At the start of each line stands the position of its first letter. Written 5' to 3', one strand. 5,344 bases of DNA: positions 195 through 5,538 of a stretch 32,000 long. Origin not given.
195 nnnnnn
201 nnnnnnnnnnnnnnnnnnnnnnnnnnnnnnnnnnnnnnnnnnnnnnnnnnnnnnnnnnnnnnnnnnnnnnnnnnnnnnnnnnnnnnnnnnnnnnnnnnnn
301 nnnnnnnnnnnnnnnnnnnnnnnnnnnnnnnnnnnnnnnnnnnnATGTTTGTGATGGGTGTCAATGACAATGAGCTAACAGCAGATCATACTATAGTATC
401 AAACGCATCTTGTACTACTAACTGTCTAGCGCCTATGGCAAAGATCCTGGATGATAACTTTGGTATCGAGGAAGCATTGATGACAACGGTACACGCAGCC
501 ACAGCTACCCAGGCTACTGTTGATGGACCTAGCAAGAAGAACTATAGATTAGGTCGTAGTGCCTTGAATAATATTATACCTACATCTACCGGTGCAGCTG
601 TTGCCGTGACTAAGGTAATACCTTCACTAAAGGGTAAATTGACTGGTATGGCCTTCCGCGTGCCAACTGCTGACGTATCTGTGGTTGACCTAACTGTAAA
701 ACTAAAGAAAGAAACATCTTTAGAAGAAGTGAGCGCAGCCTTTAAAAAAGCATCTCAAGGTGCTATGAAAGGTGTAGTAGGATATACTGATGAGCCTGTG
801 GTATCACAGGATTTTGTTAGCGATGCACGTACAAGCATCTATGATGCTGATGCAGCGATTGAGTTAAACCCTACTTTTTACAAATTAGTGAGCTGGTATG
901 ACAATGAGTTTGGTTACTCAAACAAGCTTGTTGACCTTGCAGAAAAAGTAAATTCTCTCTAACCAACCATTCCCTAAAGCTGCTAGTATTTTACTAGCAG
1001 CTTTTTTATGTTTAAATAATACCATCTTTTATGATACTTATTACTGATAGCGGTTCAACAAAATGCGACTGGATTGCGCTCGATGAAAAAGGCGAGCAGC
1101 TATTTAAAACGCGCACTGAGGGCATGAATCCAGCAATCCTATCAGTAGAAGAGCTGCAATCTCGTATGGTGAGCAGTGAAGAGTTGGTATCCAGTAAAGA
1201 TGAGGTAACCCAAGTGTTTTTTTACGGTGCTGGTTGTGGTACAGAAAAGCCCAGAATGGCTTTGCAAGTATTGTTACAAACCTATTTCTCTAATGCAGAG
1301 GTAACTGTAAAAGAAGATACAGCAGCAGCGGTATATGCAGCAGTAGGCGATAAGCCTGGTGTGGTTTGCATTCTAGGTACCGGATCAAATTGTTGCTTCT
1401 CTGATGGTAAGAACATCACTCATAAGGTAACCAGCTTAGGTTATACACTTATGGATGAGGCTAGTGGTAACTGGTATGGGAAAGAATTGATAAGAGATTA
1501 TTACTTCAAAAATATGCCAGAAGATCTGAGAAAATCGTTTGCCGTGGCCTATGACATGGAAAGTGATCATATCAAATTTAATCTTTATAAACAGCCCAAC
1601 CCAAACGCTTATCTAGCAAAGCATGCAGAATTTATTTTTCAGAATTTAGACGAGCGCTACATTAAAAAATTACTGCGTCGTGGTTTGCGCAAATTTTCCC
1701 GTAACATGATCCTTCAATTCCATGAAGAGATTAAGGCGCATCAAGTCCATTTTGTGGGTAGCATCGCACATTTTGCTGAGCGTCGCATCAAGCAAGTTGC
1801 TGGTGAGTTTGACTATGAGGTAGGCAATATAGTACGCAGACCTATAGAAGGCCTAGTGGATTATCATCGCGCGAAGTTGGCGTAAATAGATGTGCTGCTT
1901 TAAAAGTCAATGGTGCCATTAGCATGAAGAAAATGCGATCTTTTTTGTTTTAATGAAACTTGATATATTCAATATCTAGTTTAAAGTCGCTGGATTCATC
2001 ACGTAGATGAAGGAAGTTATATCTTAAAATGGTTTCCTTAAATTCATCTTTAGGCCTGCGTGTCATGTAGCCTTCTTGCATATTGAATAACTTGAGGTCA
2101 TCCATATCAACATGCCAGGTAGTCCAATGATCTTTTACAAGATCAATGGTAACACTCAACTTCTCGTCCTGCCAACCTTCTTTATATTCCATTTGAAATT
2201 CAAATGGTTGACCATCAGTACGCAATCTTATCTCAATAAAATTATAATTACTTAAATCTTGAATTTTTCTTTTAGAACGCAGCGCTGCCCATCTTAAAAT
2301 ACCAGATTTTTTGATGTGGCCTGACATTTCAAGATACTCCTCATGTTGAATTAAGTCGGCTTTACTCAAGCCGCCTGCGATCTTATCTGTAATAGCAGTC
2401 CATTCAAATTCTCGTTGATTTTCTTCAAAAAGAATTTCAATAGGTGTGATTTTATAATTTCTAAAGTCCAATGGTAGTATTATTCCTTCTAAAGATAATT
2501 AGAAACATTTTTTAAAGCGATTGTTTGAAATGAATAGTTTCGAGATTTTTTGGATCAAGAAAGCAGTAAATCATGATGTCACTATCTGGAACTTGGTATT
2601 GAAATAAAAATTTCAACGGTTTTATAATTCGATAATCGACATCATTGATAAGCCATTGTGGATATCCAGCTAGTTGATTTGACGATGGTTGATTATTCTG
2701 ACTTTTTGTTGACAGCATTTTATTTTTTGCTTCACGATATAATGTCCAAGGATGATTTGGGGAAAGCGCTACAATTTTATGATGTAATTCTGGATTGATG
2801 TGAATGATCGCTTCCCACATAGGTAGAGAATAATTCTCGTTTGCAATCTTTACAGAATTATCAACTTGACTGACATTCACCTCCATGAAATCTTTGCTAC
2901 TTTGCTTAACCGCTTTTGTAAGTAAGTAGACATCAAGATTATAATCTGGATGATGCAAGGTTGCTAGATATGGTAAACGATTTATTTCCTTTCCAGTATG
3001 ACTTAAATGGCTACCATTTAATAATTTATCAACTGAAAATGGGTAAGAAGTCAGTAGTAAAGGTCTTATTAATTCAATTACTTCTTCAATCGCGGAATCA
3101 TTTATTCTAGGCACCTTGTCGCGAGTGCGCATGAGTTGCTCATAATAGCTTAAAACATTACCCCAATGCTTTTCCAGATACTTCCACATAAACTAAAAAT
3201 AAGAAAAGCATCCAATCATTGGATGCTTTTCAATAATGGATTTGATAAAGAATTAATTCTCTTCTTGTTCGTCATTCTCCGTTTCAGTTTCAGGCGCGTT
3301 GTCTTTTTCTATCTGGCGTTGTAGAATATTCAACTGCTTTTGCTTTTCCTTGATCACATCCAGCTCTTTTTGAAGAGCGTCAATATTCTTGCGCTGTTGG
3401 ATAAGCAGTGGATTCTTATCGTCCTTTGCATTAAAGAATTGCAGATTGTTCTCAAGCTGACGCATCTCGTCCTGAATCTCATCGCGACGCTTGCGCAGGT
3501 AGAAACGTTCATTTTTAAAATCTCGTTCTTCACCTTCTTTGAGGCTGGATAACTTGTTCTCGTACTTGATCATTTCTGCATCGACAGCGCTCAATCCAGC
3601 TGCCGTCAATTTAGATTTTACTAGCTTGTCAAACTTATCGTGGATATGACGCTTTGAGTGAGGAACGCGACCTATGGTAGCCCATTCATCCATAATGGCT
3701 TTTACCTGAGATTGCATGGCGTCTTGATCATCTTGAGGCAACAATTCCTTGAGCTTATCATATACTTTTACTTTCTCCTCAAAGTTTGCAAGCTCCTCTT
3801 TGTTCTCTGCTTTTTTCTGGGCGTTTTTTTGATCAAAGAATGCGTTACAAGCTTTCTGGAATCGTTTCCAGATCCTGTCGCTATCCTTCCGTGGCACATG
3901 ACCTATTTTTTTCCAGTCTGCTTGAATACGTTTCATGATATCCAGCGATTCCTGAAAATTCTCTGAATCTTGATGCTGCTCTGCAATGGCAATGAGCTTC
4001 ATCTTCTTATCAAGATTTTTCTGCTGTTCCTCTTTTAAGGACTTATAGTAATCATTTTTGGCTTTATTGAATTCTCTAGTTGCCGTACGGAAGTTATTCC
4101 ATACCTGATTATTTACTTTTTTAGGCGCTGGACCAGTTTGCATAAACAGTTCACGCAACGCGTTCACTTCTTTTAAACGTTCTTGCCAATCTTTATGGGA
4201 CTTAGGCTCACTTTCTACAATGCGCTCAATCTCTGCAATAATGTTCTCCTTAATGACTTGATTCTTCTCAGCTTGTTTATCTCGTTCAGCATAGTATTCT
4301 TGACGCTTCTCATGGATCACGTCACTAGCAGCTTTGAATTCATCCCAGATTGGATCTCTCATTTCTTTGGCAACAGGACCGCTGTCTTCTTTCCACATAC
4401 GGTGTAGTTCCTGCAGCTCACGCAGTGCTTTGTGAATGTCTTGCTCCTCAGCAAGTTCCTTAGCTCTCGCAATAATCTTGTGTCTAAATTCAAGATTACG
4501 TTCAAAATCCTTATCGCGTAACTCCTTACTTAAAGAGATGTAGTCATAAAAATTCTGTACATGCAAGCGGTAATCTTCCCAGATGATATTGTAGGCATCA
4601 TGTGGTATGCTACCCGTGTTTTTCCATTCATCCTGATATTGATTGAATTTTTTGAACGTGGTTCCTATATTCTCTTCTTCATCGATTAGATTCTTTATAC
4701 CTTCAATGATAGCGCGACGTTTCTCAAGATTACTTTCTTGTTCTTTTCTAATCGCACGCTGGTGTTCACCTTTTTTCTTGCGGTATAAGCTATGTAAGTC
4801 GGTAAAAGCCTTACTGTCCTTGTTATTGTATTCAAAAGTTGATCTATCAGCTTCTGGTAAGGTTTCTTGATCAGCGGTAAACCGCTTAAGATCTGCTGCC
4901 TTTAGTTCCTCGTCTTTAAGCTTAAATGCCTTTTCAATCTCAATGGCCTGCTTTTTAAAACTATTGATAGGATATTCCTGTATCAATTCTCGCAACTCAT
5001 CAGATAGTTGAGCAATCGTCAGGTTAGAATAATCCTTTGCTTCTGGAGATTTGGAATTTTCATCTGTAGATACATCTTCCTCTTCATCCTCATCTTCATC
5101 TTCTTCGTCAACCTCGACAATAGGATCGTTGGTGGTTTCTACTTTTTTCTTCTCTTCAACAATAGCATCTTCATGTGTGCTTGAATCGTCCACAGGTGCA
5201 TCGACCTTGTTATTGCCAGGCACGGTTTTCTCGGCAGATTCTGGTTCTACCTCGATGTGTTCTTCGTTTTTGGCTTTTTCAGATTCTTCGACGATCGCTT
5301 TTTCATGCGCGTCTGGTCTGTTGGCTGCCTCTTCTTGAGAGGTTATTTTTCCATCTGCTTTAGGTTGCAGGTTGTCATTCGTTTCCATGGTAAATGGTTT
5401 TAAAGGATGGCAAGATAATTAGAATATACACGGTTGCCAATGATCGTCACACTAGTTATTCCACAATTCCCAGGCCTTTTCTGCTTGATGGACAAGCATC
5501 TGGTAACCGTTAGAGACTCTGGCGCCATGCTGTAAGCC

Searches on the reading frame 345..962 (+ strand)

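Call 33: search_protein_families(library=pfam, proteins=[window:345-962:+], max_evalue=0.001)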
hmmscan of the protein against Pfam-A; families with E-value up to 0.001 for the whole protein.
window:345-962:+ (205 aa): 1 family
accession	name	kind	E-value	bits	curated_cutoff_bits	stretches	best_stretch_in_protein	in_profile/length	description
PF02800.25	Gp_dh_C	-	5.2e-66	221.5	24.4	1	28-185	1-158/158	Glyceraldehyde 3-phosphate dehydrogenase, C-terminal domain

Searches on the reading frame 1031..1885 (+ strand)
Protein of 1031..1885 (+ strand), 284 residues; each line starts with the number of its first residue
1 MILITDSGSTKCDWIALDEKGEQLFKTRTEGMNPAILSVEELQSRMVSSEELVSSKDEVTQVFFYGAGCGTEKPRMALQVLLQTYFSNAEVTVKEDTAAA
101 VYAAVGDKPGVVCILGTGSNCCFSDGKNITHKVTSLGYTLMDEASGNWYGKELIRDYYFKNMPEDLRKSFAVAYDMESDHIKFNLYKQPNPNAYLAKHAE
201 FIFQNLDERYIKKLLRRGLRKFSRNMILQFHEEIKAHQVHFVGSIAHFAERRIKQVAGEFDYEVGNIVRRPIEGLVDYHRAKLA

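Call 33: search_protein_families(library=pfam, proteins=[window:1031-1885:+], max_evalue=0.001)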
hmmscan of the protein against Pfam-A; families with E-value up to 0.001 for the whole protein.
window:1031-1885:+ (284 aa): 1 family
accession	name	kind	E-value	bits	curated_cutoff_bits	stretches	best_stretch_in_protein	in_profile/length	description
PF01869.26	BcrAD_BadFG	-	3e-09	37.2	31.5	1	6-154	4-152/271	BadF/BadG/BcrA/BcrD ATPase family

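Call 54: find_encoding_contigs(protein=window:1031-1885:+, flank=10000, max_places=3)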
Protein window:1031-1885:+ (284 aa): no gene with exactly this product is on record in the collection.

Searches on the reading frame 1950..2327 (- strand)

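Call 33: search_protein_families(library=pfam, proteins=[window:1950-2327:-], max_evalue=0.001)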
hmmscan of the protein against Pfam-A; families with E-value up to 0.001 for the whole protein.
window:1950-2327:- (125 aa): 1 family
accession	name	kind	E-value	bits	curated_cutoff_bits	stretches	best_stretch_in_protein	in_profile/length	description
PF08547.18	CIA30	-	1.5e-08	35.3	24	1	13-119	51-157/157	Complex I intermediate-associated protein 30 (CIA30)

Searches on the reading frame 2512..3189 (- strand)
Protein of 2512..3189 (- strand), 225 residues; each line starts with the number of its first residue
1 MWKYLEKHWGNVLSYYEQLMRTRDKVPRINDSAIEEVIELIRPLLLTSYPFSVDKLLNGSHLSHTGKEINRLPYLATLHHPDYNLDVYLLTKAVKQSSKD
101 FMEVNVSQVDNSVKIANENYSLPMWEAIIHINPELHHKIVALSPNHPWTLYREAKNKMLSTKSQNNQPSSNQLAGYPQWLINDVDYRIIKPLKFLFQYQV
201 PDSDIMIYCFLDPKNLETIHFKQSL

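Call 33: search_protein_families(library=pfam, proteins=[window:2512-3189:-], max_evalue=0.001)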
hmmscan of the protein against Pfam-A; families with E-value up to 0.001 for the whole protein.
window:2512-3189:- (225 aa): 0 families

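Call 56: find_encoding_contigs(protein=window:2512-3189:-, flank=10000, max_places=2)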
Protein window:2512-3189:- (225 aa): no gene with exactly this product is on record in the collection.

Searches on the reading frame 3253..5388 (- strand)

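Call 33: search_protein_families(library=pfam, proteins=[window:3253-5388:-], max_evalue=0.001)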
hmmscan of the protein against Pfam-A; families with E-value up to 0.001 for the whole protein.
window:3253-5388:- (711 aa): 1 family
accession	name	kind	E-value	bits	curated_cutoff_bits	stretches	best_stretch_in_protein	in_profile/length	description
PF03993.17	DUF349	-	8.9e-75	247.5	23.9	5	429-501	2-75/75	Domain of Unknown Function (DUF349)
